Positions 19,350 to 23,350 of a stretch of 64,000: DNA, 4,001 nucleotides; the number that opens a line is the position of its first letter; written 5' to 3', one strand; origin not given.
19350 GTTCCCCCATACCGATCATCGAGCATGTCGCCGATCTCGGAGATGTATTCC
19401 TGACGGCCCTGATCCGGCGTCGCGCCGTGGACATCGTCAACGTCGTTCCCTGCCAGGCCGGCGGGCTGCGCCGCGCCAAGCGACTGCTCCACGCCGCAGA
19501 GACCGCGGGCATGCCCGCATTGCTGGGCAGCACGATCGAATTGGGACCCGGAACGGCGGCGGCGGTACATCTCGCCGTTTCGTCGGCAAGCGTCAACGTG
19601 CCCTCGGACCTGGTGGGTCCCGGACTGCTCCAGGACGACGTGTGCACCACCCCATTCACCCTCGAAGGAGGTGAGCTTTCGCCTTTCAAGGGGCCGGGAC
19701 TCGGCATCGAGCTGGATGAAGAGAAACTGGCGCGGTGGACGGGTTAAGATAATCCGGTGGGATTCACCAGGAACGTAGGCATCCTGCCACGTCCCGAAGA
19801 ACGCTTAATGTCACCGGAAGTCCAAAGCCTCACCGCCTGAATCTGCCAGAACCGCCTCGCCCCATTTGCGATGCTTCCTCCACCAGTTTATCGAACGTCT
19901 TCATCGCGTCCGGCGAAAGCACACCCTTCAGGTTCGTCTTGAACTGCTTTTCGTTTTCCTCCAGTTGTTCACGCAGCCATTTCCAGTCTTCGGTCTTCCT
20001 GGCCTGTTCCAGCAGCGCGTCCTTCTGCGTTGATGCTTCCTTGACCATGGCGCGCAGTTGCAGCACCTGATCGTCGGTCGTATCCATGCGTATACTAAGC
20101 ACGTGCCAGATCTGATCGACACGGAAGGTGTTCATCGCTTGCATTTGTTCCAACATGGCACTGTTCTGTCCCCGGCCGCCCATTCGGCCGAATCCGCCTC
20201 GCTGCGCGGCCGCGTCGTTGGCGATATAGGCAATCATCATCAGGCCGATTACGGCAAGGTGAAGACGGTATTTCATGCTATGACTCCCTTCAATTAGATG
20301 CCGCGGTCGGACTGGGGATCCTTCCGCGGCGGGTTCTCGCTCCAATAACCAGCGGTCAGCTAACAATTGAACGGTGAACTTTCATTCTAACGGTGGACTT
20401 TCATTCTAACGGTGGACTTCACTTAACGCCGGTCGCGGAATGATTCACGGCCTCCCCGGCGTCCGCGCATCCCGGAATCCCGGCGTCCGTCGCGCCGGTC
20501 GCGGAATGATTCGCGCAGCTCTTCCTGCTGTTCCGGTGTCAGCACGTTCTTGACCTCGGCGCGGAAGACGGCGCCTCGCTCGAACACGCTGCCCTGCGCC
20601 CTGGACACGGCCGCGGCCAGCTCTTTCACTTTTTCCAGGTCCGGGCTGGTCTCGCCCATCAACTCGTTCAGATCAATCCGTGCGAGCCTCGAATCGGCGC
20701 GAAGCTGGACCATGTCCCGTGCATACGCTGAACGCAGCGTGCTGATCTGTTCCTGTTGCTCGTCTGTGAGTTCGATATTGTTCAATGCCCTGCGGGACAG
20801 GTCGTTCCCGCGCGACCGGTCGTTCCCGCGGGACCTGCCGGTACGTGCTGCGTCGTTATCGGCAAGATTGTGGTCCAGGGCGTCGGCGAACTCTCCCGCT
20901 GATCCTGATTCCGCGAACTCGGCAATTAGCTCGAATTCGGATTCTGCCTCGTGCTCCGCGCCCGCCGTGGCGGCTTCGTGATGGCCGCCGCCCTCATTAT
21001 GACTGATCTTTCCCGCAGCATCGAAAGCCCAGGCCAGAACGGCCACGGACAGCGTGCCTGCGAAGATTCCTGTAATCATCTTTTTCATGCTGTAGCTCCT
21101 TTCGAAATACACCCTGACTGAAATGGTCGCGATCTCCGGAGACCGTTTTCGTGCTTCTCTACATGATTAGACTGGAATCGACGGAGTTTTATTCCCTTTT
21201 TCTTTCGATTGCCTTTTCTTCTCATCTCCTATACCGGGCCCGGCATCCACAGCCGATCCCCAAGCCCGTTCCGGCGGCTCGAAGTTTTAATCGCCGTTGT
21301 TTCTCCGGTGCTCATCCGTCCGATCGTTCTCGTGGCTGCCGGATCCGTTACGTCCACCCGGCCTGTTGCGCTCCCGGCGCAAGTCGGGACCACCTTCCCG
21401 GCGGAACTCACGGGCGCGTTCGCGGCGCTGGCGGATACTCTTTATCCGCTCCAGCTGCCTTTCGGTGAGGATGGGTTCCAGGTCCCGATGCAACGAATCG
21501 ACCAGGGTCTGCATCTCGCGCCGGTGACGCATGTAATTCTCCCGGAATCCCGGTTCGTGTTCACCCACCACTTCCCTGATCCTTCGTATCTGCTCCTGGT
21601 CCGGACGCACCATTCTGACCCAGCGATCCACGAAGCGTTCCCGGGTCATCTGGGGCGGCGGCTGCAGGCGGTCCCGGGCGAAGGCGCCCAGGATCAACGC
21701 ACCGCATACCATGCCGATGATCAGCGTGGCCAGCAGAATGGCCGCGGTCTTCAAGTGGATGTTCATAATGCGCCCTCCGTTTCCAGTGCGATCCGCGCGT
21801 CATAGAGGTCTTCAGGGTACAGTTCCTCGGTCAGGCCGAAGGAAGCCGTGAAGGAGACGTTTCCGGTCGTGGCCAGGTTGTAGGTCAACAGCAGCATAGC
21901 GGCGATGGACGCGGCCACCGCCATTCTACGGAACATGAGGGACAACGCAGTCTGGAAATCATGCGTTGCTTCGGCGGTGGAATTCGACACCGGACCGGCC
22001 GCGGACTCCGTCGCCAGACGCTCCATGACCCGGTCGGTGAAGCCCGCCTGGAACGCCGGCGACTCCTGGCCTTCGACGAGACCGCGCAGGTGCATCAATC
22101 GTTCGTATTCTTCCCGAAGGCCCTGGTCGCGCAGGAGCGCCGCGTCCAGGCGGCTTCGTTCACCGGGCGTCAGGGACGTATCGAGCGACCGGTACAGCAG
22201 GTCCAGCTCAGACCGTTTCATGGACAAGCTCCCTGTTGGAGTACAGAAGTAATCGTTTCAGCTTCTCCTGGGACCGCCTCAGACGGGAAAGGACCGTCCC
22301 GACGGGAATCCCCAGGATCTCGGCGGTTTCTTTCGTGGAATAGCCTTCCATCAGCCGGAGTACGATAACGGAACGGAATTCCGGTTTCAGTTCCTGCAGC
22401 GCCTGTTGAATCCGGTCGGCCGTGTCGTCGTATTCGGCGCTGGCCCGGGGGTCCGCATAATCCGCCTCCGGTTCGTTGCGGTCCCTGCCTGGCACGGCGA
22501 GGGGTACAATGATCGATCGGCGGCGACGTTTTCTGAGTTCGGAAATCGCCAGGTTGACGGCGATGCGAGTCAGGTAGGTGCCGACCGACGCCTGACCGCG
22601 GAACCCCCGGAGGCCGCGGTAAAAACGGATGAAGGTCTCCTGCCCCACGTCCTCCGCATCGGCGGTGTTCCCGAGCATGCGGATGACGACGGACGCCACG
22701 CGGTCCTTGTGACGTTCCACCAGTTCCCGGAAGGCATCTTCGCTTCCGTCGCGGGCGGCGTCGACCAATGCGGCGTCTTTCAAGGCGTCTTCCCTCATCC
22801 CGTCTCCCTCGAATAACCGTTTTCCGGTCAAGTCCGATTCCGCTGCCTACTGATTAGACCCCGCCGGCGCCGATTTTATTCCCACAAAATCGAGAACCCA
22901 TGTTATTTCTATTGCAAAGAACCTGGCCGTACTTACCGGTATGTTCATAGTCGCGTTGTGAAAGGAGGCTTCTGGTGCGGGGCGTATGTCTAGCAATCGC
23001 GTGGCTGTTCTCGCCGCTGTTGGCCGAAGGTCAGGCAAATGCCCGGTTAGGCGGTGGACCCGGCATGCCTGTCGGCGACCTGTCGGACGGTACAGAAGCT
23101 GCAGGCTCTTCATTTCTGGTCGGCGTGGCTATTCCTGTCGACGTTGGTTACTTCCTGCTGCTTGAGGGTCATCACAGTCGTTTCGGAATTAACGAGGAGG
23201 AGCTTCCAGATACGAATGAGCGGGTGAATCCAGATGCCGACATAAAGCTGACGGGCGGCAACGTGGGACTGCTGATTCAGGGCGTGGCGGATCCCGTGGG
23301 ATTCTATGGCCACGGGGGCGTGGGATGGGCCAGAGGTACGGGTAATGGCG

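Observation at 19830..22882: Envelope-stress module: ECF sigma, anti-sigma and three Spy/CpxP-like LTXXQ proteins with a shared promoter motif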

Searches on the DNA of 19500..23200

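Call 63: search_rna_families(source=window, start=19500, end=23200, threshold=evalue, max_evalue=1)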
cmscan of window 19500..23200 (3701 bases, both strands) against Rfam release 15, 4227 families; matches with E-value up to 1: 1.
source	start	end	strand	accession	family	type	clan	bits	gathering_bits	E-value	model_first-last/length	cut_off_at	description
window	22609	22655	-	RF03101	RAGATH-31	Gene; sRNA;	-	22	71.8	0.68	1-54/54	no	RAGATH-31 RNA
